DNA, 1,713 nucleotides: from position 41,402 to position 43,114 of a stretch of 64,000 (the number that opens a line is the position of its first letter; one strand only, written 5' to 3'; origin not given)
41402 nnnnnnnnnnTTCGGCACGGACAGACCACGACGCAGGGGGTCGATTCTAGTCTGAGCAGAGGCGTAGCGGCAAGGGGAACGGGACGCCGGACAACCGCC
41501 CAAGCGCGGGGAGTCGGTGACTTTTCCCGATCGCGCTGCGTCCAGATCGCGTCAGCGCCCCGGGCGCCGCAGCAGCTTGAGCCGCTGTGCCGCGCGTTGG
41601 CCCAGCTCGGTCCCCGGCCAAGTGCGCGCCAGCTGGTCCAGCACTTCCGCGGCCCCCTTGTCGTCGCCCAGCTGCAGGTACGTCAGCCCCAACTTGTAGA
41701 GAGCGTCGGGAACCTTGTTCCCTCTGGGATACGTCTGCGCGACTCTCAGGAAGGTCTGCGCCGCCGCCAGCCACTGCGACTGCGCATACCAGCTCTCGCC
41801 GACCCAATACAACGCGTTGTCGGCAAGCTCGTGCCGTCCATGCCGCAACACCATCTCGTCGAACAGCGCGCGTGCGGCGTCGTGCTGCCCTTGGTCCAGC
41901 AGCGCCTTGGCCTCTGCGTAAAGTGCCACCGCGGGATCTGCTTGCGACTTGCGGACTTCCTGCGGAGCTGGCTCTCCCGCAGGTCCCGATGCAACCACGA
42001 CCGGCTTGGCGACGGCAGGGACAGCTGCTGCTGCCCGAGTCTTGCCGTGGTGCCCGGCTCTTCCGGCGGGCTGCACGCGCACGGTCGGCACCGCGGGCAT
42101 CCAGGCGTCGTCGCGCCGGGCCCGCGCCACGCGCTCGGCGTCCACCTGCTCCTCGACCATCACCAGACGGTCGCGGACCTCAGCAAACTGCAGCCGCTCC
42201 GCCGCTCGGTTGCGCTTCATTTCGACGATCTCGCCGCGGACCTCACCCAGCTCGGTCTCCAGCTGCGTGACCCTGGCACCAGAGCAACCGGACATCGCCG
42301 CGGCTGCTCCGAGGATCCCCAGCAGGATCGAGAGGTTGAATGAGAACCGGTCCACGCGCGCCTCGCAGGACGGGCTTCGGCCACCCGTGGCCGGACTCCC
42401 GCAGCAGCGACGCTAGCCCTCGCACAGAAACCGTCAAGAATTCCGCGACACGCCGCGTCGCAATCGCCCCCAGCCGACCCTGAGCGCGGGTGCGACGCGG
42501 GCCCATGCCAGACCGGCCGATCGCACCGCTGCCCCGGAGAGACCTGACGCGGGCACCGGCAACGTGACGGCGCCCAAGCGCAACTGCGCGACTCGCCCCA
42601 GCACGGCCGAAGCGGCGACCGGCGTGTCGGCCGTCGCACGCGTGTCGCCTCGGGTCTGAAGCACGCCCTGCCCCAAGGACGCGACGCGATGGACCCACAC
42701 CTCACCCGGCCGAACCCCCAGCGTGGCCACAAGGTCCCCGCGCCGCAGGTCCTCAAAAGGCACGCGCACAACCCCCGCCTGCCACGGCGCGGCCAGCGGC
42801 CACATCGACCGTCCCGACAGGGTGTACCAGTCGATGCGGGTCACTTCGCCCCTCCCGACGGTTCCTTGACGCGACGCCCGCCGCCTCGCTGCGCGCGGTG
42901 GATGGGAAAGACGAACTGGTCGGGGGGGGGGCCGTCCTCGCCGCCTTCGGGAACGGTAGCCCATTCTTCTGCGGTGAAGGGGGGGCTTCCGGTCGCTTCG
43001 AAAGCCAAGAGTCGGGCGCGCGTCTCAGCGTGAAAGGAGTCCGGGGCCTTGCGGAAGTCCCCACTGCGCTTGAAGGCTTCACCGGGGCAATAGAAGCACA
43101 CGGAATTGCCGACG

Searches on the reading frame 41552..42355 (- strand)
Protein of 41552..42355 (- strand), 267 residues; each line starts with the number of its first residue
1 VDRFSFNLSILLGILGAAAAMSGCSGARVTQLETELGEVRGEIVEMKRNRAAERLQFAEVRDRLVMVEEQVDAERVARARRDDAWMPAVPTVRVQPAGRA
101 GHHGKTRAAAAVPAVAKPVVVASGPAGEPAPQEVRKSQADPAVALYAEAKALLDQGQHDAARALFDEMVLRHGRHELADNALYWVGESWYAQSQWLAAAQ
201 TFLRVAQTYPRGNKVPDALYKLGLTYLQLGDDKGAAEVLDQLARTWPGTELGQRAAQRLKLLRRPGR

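Call 4: search_protein_families(library=pfam, proteins=[window:41552-42355:-], max_evalue=0.01)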
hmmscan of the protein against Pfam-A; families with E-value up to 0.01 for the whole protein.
window:41552-42355:- (267 aa): 14 families
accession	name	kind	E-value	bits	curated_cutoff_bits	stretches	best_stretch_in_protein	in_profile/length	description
PF13174.12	TPR_6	-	8e-14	51.7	26.3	1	217-248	1-32/33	Tetratricopeptide repeat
PF13432.12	TPR_16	-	6.9e-10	39.6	32.7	2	146-210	1-62/65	Tetratricopeptide repeat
PF07719.23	TPR_2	-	1.2e-08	34.8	27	0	216-242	1-27/34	Tetratricopeptide repeat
PF13428.12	TPR_14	-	4.3e-06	27.3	23.5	1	216-252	1-37/44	Tetratricopeptide repeat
PF14559.12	TPR_19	-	2.7e-05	24.8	25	0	191-248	3-57/68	Tetratricopeptide repeat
PF13181.12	TPR_8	-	3.1e-05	24.2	25.7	0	217-241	2-26/34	Tetratricopeptide repeat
PF13525.12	YfiO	-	3.2e-05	24.2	25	1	140-263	3-137/203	Outer membrane lipoprotein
PF12895.13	ANAPC3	-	0.00027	21.6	27.2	0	179-240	23-80/82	Anaphase-promoting complex, cyclosome, subunit 3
PF00515.34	TPR_1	-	0.00035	20.7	27.8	0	216-236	1-21/34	Tetratricopeptide repeat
PF13424.12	TPR_12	-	0.00091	19.8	30.1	0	181-241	5-70/77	Tetratricopeptide repeat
PF07721.20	TPR_4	-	0.0023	18.8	27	1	142-167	1-26/26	Tetratricopeptide repeat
PF23300.3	HEAT_Nup120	-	0.0029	17.9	29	0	213-256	29-66/170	Nucleoporin Nup120, HEAT repeats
PF13431.12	TPR_17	-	0.0049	17.5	24.4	0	216-231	13-28/34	Tetratricopeptide repeat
PF09976.15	TPR_21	-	0.0053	17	25.5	0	119-243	16-137/193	Tetratricopeptide repeat-like domain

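Call 5: search_protein_families(library=ncbifam, proteins=[window:41552-42355:-], max_evalue=0.01)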
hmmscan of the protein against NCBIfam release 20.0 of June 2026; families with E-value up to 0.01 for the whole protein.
window:41552-42355:- (267 aa): 8 families
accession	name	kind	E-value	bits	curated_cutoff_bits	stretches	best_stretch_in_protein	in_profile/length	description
TIGR02795.1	tol_pal_ybgF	equivalog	1.7e-26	93.1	90.1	1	144-259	4-119/119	tol-pal system protein YbgF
NF008068.0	PRK10803.1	equivalog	5.4e-16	59.3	383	1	102-260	111-261/263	cell division protein CpoB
TIGR03302.1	OM_YfiO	subfamily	3.3e-15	56.2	81.4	1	131-263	23-162/239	outer membrane protein assembly factor BamD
NF053852.1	vesicle_Bd0635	exception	4.7e-09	36.2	250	1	181-263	140-222/223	CpoB-like predatory vesicle lipoprotein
TIGR02552.1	LcrH_SycD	equivalog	9.8e-06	25.3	104.8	1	131-246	7-116/136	SycD/LcrH family type III secretion system chaperone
NF052312.1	T9SS_PorW_SprE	equivalog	2e-05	23.4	250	1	173-244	98-169/716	type IX secretion system periplasmic lipoprotein PorW/SprE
TIGR03504.1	FimV_Cterm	subfamily_domain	0.00032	20.7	30.65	0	225-259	8-40/44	FimV/HubP family polar landmark protein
NF052415.1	T3SS_chap_SctY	equivalog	0.0075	16.8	70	0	137-168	72-103/106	type III secretion apparatus assembly chaperone SctY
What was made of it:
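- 41552..42355 (-): YbgF/CpoB-like TPR lipoprotein. It directly follows the protease gene in most related loci, so it is a possible eighth... seventh member of the block. TIGR02795 at 93.1 bits against a cut-off of 90.1 (call 5).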

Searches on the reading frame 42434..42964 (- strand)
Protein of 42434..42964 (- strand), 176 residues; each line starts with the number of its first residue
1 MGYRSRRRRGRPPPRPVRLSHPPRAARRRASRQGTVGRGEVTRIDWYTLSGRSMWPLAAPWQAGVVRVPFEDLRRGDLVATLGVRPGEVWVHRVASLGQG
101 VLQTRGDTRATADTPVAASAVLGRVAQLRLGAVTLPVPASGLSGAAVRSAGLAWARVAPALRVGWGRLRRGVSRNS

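Call 4: search_protein_families(library=pfam, proteins=[window:42434-42964:-], max_evalue=0.01)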
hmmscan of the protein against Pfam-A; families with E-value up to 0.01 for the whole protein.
window:42434-42964:- (176 aa): 0 families

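Call 5: search_protein_families(library=ncbifam, proteins=[window:42434-42964:-], max_evalue=0.01)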
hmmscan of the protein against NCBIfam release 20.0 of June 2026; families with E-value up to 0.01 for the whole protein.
window:42434-42964:- (176 aa): 1 family
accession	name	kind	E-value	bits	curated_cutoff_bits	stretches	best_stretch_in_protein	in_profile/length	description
TIGR02228.1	sigpep_I_arch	equivalog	0.0016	18.4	51.85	1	66-135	54-130/158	signal peptidase I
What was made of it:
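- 42434..42844 (-): Small soluble S24/S26-clan serine protease (Sec11/SipW-like motifs), 136 aa: the presumed leader peptidase. The window protein alone gives only E 0.0016 (call 5).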
